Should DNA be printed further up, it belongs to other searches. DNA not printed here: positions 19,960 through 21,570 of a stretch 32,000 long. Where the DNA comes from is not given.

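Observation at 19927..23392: GC-rich catalase island bracketed by near-identical 107-bp direct repeats, with no recombinase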

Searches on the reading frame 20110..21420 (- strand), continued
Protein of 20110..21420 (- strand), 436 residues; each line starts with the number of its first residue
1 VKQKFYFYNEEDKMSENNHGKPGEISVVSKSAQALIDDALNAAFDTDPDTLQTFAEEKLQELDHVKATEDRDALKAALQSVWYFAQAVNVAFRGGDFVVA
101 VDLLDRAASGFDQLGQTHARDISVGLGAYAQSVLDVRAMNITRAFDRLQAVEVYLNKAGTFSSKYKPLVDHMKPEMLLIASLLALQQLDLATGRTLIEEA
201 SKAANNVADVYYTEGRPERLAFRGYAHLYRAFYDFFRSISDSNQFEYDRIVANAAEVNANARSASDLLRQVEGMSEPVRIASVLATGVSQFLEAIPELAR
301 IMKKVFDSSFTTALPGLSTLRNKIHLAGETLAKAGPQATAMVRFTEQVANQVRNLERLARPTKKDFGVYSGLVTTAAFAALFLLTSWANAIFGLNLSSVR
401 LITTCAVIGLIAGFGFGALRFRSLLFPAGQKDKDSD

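Call 65: predict_structure(alignment_id=A2)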
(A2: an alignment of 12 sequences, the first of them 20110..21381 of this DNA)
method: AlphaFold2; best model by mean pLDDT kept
length: 423 residues; sequences in the alignment: 12
mean_pLDDT: 84.4   pTM: 0.70
mean pLDDT of the five models: 84.4, 82.9, 82.0, 80.1, 79.2
residues with pLDDT >= 90: 181; 70-90: 196; 50-70: 25; < 50: 21
segments of 3 or more residues with pLDDT < 50: 1-12, 415-423
pLDDT, mean of each block of 10 residues (from residue 1): 30 70 91 89 91 84 95 90 91 95 92 91 83 87 87 86 87 86 94 95 94 96 90 89 90 96 93 95 89 67 85 95 88 89 74 73 84 84 82 81 66 45 33
secondary structure, 60 per line:
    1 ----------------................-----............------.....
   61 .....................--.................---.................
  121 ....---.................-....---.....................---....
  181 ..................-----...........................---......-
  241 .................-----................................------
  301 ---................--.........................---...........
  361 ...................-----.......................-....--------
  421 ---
elements in order: H17-32 H38-49 H56-81 H84-100 H104-124 H128-144 H146-149 H153-173 H177-198 H204-230 H234-239 H241-257 H263-294 H304-319 H322-346 H350-379 H385-407 H409-412

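Call 66: search_protein_representatives(alignment_id=A2)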
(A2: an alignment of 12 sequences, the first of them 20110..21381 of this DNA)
Query: 12 sequences, 421 profile positions. Proteins with E-value up to 0.001 (for the whole library): 226; up to 1e-10: 163; up to 1e-30: 106. The best 150 are listed.
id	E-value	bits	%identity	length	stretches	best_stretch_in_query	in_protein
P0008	9.4e-178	607.9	-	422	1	1-417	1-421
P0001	1.5e-177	607.2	-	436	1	1-420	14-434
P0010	3.1e-168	576.6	-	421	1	1-420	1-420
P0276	5.0e-147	506.7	-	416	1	1-413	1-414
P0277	3.1e-144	497.5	-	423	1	4-413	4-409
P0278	1.7e-142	491.8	-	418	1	10-419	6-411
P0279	3.3e-137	474.3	-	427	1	5-418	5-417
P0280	4.0e-136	470.8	-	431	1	12-411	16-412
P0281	9.2e-136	469.6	-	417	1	13-414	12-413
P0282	1.0e-132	459.5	-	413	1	11-414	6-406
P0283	1.3e-132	459.2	-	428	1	14-411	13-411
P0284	8.5e-129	446.6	-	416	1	12-416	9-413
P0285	3.0e-125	434.9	-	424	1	22-415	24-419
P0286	2.6e-123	428.6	-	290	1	129-411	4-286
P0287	1.5e-117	409.6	-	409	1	11-414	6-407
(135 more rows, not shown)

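Call 70: fold_search(model_id=the predicted structure, library=pdb)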
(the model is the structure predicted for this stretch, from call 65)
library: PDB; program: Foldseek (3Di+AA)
matches with E <= 10: 530; with E <= 0.001: 0
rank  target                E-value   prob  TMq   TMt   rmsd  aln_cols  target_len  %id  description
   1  4gpk_I                2.2e-02  0.96  0.21  0.25  17.4       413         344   11  Crystal structure of NprR in complex with its cognate peptide NprX (released 2013-07-03)
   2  8qai_A                3.0e-02  0.97  0.21  0.23  18.3       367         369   15  X-ray crystal structure of a de novo designed single-chain parallel coiled-coil alpha-helical barrel with 7 inner heli (released 2024-07-03)
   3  6ejn_B                4.7e-02  0.99  0.26  0.34  12.7       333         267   12  The KLC2 TPR domain bound to the JIP3 leucine zipper domain (released 2018-09-05)
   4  2ifu_C                5.3e-02  0.98  0.24  0.31  12.0       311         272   14  Crystal Structure of a Gamma-SNAP from Danio rerio (released 2006-10-10)
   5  6swu_C                6.7e-02  0.98  0.25  0.33  14.7       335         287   11  Crystal structure of the TPR domain of KLC1 in complex with an engineered high-affinity cargo peptide. (released 2020-09-30)
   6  8qai_B                6.7e-02  0.87  0.22  0.24  18.5       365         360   16  X-ray crystal structure of a de novo designed single-chain parallel coiled-coil alpha-helical barrel with 7 inner heli (released 2024-07-03)
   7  9upb_B                9.3e-02  0.89  0.28  0.30  15.8       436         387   13  Structure of the human TREX-2 bound to UAP56 (released 2026-02-18)
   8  4g2v_A                1.1e-01  0.99  0.31  0.38  12.8       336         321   11  Structure complex of LGN binding with FRMPD1 (released 2013-01-23)
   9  4wnd_A                1.1e-01  0.99  0.31  0.36  12.4       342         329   10  Crystal structure of the TPR domain of LGN in complex with Frmpd4/Preso1 at 1.5 Angstrom resolution (released 2015-09-16)
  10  6t3h_A                1.1e-01  0.80  0.23  0.26  18.0       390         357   12  Structure of the Rap conjugation gene regulator of the plasmid pLS20 in apo form (released 2020-06-24)
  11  6hc2_C                1.4e-01  0.98  0.32  0.36  12.3       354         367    9  Crystal structure of NuMA/LGN hetero-hexamers (released 2019-05-29)
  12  4gyo_A                1.4e-01  0.97  0.31  0.35  13.2       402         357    8  Crystal Structure of Rap Protein Complexed with Competence and Sporulation Factor (released 2013-04-03)
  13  6t46_E                1.5e-01  0.75  0.23  0.25  16.7       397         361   10  Structure of the Rap conjugation gene regulator of the plasmid pLS20 in complex with the Phr* peptide (released 2020-06-24)
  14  4gyo_B                1.5e-01  0.96  0.30  0.34  13.5       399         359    9  Crystal Structure of Rap Protein Complexed with Competence and Sporulation Factor (released 2013-04-03)
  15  3sf4_C                1.5e-01  0.94  0.28  0.32  12.4       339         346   10  Crystal structure of the complex between the conserved cell polarity proteins Inscuteable and LGN (released 2011-11-23)
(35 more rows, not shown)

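Call 74: find_encoding_contigs(protein=P0035, flank=10000, max_places=3)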
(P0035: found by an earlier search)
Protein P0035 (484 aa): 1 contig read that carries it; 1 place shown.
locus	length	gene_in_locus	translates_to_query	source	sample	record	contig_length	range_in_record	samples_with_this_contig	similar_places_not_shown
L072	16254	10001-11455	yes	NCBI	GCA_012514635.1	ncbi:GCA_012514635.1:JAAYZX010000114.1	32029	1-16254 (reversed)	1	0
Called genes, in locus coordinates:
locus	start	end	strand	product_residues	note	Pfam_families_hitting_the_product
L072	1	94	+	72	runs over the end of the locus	-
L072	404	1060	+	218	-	PF03167:UDG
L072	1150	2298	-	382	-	PF00089:Trypsin, PF13365:Trypsin_2, PF13180:PDZ_2, PF17820:PDZ_6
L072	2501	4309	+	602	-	PF03816:LytR_cpsA_psr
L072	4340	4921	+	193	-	PF01169:GDT1, PF01925:TauE (weak), PF01169:GDT1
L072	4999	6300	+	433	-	PF07690:MFS_1, PF06779:MFS_4, PF07690:MFS_1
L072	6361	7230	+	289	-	PF23023:Anti-Pycsar_Apyc1 (weak), PF00753:Lactamase_B, PF12706:Lactamase_B_2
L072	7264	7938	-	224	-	PF04199:Cyclase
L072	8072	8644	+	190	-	PF03358:FMN_red, PF02525:Flavodoxin_2 (weak)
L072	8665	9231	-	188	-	PF01613:Flavin_Reduct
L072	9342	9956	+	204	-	PF13549:ATP-grasp_5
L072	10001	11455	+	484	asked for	PF00199:Catalase, PF06628:Catalase-rel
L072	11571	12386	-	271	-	PF04203:Sortase (faint)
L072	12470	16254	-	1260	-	PF17802:SpaA, PF19407:DUF5979, PF24547:DUF7601, PF19407:DUF5979, PF24547:DUF7601, PF19407:DUF5979, PF24547:DUF7601, PF19407:DUF5979, +2 more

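Call 102: search_protein_families(library=ncbifam, proteins=[window:20110-21381:-], max_evalue=0.01)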
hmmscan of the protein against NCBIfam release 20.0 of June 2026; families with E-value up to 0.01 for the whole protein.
window:20110-21381:- (423 aa): 0 families
